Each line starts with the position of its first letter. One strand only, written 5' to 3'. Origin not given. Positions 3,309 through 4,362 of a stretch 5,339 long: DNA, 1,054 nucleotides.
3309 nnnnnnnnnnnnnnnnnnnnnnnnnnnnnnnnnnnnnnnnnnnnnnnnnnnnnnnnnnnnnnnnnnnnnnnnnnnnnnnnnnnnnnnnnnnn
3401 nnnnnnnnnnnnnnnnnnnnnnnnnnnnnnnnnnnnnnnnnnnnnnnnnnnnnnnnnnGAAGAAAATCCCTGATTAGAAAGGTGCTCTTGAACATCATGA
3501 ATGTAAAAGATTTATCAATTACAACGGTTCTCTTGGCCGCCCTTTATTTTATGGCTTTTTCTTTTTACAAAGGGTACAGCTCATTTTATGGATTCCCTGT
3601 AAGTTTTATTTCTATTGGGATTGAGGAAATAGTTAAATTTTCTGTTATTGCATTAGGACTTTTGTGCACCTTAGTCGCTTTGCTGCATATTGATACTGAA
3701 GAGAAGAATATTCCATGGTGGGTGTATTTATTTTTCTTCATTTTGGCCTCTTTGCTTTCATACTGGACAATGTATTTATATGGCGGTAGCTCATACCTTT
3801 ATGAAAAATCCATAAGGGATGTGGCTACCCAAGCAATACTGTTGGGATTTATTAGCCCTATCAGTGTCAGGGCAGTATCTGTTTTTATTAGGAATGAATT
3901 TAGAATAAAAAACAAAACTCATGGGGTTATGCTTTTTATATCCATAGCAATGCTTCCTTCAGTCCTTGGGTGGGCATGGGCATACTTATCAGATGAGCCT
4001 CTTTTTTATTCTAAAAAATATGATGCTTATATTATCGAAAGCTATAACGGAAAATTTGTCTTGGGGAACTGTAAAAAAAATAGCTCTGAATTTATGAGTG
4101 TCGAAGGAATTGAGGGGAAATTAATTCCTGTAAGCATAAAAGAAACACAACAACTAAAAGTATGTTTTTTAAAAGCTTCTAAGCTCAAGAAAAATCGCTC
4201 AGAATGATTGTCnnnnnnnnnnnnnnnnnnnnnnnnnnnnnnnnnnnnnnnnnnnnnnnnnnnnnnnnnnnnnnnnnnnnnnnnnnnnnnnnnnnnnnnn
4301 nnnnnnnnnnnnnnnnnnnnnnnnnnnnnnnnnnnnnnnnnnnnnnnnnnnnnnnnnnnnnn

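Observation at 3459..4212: AT-rich, opposite-strand membrane-protein moron between the SNF2 helicase and VRR-NUC nuclease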

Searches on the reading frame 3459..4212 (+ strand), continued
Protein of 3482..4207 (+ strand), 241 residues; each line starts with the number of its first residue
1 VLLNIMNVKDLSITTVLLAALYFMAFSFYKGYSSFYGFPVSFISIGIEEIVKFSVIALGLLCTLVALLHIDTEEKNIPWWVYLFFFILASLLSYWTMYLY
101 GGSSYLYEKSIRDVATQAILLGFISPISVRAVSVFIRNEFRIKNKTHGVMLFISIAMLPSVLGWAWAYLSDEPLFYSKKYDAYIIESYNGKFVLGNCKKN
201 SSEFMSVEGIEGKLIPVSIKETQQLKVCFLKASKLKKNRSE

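Call 61: find_encoding_contigs(protein=P0022, flank=7000, max_places=3)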
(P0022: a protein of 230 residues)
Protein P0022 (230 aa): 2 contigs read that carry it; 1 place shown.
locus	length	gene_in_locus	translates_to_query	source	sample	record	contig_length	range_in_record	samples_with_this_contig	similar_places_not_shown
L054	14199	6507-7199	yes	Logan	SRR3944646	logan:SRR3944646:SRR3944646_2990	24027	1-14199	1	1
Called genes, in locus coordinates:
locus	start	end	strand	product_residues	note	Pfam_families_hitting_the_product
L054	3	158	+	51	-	?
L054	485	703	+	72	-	-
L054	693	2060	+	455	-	PF00324:AA_permease, PF13520:AA_permease_2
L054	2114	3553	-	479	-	PF00929:RNase_T, PF08411:ExoI_SH3, PF26016:ExoI_C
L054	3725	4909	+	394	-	PF13356:Arm-DNA-bind_3, PF00589:Phage_integrase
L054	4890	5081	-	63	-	-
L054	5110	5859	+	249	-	-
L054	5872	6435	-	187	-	PF16473:Rv2179c-like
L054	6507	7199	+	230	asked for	-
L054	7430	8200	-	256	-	PF10065:DUF2303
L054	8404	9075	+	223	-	-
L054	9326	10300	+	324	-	PF15931:DUF4747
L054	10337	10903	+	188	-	-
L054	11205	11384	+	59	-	-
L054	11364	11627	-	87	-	PF08980:DUF1883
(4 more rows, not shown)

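Call 62: find_encoding_contigs(protein=P0023, flank=7000, max_places=3)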
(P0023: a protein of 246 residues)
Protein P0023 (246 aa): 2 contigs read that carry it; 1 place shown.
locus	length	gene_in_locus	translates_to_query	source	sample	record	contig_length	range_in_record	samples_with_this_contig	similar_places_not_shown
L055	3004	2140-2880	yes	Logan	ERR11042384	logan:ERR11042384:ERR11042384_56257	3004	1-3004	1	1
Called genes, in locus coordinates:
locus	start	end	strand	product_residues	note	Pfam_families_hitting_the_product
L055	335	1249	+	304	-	-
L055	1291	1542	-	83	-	-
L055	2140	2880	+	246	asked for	-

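Call 63: find_encoding_contigs(protein=P0030, flank=7000, max_places=3)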
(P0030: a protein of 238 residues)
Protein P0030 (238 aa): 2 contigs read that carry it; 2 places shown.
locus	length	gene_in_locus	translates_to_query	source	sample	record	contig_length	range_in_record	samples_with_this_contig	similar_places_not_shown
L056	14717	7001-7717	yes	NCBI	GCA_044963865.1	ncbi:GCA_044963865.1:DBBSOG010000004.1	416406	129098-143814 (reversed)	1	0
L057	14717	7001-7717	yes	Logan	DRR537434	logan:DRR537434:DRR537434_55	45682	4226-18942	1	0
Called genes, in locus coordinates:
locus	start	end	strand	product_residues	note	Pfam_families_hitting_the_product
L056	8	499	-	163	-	PF00210:Ferritin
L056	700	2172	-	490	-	PF00083:Sugar_tr (faint), PF07690:MFS_1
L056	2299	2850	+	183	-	PF00440:TetR_N, PF17937:TetR_C_28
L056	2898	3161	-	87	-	-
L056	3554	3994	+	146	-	-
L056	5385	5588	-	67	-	-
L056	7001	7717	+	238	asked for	-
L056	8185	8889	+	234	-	-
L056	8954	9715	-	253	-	PF10137:CAP12-PCTIR_TIR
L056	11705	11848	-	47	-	-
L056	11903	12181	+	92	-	-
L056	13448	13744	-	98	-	PF03795:YCII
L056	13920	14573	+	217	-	PF02677:QueH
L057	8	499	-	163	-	PF00210:Ferritin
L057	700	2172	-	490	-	PF00083:Sugar_tr (faint), PF07690:MFS_1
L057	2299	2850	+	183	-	PF00440:TetR_N, PF17937:TetR_C_28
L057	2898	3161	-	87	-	-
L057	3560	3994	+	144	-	-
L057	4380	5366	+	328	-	PF00589:Phage_integrase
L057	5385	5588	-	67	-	-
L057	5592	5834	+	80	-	-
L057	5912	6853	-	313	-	PF00176:SNF2-rel_dom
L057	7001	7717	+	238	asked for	-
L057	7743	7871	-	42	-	-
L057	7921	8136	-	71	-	-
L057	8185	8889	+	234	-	-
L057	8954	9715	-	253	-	PF10137:CAP12-PCTIR_TIR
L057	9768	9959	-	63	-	-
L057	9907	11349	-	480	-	PF00476:DNA_pol_A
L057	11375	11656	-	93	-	-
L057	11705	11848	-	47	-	-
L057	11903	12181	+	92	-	-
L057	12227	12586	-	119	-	PF10991:Enc34_ssDNA-bd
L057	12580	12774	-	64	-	PF10991:Enc34_ssDNA-bd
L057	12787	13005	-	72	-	-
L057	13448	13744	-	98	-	PF03795:YCII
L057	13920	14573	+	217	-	PF02677:QueH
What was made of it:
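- A 23%-identical relative sits in the same slot of a degraded prophage (call 63).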

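Call 87: find_related_loci(query=A1, collection=viral_contigs, flank=6000)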
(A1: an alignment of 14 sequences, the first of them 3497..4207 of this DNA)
Query A1 (236 aa) in viral_contigs; peptide patterns used: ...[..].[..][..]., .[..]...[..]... (x = any residue, [..] = any of these).
52 stretches matched a pattern; 6 encode a relative of the query (tblastn E <= 1e-3); 6 distinct loci.
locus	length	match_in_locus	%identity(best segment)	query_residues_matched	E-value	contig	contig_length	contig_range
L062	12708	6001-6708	94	1-236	2e-149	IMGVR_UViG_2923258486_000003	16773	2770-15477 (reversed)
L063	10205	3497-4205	98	1-236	1e-130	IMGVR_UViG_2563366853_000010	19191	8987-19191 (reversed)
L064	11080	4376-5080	51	1-235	7e-80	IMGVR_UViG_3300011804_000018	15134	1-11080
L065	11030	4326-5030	51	1-235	7e-80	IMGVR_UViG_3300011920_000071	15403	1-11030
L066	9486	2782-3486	51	1-235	7e-80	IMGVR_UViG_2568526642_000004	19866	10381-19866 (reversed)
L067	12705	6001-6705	51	1-235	7e-80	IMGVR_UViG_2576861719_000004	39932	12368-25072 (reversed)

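Call 97: search_protein_families(library=padloc, max_evalue=0.001, proteins=[L001:16329-16958:+, L057:8185-8889:+, L057:8954-9715:-, L012:12069-12590:+, L013:7045-7680:+])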
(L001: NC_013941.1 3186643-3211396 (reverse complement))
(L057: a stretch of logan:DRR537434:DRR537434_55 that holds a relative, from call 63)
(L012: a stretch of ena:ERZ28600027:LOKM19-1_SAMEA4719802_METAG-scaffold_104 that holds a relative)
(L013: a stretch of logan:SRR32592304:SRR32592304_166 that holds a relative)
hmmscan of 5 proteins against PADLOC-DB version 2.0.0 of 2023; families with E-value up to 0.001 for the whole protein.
L001:16329-16958:+ (209 aa): 0 families

L057:8185-8889:+ (234 aa): 0 families

L057:8954-9715:- (253 aa): 9 families
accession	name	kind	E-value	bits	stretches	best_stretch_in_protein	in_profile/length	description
PDLC05003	PDC-S35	-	1.1e-105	350.6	1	11-253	3-245/245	-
PDLC05006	PDC-S35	-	9.2e-58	193.4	1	17-243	4-226/231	-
PDLC05004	PDC-S35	-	3.5e-44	149.4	1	88-244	112-260/265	-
PDLC05005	PDC-S35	-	6.3e-43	145.4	1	84-244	107-258/264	-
PDLC05007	PDC-S35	-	2.2e-42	143.7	1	81-242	119-271/278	-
PDLC00729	Effector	-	7.5e-12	43.3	1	153-238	58-139/310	TIR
PDLC00731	Effector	-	2.8e-11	41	1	138-234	198-292/306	TIR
PDLC00732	Effector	-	3.4e-11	40.6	1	135-234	191-284/301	TIR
PDLC02371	PycTIR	-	3.3e-09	34.5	1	132-233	188-271/288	-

L012:12069-12590:+ (173 aa): 0 families

L013:7045-7680:+ (211 aa): 0 families

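Call 98: find_homologous_proteins(query=A2, max_evalue=0.001)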
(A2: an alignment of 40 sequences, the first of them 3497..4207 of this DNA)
Query A2 (40 sequences) (236 aa, profile of the alignment): 19 proteins with E <= 0.001 among 8000 candidates.
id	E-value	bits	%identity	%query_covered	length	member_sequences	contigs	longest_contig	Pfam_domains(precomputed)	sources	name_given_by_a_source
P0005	4.5e-74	267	77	100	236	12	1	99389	-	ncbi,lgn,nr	ncbi:TPA: hypothetical protein L0X91_003412 [Enterobacter cloacae]|nr:hypothetical protein [Enteroba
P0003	1.3e-73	266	76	100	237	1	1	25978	-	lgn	-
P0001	7.6e-72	260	99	100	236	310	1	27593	-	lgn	-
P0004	2.3e-71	258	78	99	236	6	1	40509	-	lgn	-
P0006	4.5e-71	257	76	99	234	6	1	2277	-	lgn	-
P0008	3.9e-70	254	73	100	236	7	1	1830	-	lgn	-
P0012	7.8e-70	253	67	99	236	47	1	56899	-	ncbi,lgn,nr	ncbi:hypothetical protein FQO20_04800 [Salmonella enterica]|nr:hypothetical protein [Salmonella ente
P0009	1.1e-69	253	74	99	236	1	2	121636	-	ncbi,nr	ncbi:membrane protein [bacteria symbiont BFo2 of Frankliniella occidentalis]|nr:membrane protein [ba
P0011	1.9e-69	252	69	100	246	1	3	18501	-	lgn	-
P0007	5.6e-68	247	76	100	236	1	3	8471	-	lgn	-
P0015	4.6e-67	244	52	100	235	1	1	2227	-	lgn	-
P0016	2.0e-65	239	51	100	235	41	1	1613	-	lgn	-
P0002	1.6e-61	226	93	100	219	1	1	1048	-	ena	-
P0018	2.8e-59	219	48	99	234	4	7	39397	-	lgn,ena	-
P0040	6.9e-52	195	21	93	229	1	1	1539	-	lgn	-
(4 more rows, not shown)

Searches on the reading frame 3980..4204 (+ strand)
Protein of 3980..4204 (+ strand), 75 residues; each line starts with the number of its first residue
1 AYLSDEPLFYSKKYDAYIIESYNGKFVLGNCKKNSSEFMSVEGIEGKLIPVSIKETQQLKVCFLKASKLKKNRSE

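Call 72: predict_structure(alignment_id=A3)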
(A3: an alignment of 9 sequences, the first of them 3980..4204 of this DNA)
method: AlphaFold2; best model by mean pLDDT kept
length: 75 residues; sequences in the alignment: 9
mean_pLDDT: 82.2   pTM: 0.66
mean pLDDT of the five models: 82.2, 81.9, 81.3, 79.4, 78.9
residues with pLDDT >= 90: 21; 70-90: 42; 50-70: 9; < 50: 3
segments of 3 or more residues with pLDDT < 50: none
pLDDT, mean of each block of 10 residues (from residue 1): 69 90 89 85 87 89 81 56
secondary structure, 60 per line:
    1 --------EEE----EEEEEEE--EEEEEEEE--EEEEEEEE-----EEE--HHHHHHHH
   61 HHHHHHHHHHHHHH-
elements in order: E9-11 E16-22 E25-32 E35-42 E48-50 H53-74
